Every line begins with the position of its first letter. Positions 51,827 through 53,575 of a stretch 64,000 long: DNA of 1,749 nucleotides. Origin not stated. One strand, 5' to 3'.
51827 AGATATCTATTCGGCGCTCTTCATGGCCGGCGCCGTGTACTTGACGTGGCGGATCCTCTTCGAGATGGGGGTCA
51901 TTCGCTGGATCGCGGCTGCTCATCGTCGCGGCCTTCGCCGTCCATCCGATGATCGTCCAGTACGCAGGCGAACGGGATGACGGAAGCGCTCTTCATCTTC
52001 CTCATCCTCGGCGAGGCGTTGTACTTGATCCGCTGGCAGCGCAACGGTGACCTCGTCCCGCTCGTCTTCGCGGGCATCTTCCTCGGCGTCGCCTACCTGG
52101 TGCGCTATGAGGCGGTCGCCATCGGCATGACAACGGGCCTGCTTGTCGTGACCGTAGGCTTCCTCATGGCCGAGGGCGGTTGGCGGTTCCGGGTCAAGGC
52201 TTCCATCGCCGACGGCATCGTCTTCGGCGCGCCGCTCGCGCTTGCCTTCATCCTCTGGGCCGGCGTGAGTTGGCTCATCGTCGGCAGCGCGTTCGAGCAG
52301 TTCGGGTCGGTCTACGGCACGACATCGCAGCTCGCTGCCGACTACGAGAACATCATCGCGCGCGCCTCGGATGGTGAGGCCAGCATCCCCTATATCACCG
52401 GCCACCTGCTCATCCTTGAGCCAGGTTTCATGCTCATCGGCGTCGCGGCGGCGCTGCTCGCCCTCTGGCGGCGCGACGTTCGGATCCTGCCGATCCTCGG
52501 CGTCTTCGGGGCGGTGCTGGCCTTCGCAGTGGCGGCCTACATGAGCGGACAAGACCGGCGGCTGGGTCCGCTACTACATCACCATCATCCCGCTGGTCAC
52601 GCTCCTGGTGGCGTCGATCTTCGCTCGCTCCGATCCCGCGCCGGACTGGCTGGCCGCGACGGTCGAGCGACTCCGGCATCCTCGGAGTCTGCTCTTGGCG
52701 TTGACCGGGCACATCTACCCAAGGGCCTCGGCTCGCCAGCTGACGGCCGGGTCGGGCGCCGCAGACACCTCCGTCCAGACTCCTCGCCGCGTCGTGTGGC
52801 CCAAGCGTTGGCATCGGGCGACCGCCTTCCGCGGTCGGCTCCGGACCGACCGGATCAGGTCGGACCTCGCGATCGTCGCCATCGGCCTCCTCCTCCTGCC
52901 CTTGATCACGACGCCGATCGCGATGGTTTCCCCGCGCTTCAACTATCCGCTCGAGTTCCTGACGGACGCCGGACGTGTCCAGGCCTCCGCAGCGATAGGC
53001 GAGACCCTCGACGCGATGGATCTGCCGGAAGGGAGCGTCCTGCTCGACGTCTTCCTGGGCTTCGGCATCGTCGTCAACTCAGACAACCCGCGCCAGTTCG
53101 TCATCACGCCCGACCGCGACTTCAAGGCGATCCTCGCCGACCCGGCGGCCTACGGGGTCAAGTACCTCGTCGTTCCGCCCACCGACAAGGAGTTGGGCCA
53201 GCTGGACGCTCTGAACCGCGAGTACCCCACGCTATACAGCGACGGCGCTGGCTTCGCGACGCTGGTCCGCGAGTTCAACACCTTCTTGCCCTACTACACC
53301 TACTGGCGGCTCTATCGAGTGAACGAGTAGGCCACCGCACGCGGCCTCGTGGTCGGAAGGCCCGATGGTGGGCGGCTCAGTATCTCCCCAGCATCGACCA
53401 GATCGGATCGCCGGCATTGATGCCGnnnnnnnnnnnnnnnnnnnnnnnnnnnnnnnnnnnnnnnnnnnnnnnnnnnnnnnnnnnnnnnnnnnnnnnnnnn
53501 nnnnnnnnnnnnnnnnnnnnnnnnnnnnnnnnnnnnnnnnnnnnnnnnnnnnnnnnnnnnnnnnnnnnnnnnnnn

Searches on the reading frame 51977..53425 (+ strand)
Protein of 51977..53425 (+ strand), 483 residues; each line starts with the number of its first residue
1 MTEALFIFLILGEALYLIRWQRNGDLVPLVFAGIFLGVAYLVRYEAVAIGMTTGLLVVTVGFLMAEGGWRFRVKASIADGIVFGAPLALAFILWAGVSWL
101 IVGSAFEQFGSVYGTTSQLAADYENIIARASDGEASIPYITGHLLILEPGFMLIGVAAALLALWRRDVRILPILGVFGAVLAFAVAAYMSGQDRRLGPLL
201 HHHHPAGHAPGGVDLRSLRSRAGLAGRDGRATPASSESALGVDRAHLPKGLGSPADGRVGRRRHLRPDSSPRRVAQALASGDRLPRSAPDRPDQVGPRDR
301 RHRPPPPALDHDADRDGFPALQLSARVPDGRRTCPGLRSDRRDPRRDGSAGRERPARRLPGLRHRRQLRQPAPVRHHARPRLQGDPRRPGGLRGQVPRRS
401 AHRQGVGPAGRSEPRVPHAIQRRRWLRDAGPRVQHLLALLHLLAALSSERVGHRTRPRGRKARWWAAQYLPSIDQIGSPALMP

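Call 4: search_protein_families(library=ncbifam, proteins=[window:51977-53425:+], max_evalue=0.1)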
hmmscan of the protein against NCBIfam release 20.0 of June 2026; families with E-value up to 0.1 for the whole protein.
window:51977-53425:+ (483 aa): 1 family
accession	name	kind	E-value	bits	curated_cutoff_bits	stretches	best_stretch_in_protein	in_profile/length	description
NF047440.1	LA3751_2_3_fam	subfamily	0.032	13.1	200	1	5-105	155-247/460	LA_3751/LA_3752 family putative glycosyltransferase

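Call 10: search_protein_families(library=pfam, proteins=[window:51977-53425:+], max_evalue=0.1)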
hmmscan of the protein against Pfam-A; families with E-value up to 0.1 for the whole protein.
window:51977-53425:+ (483 aa): 0 families
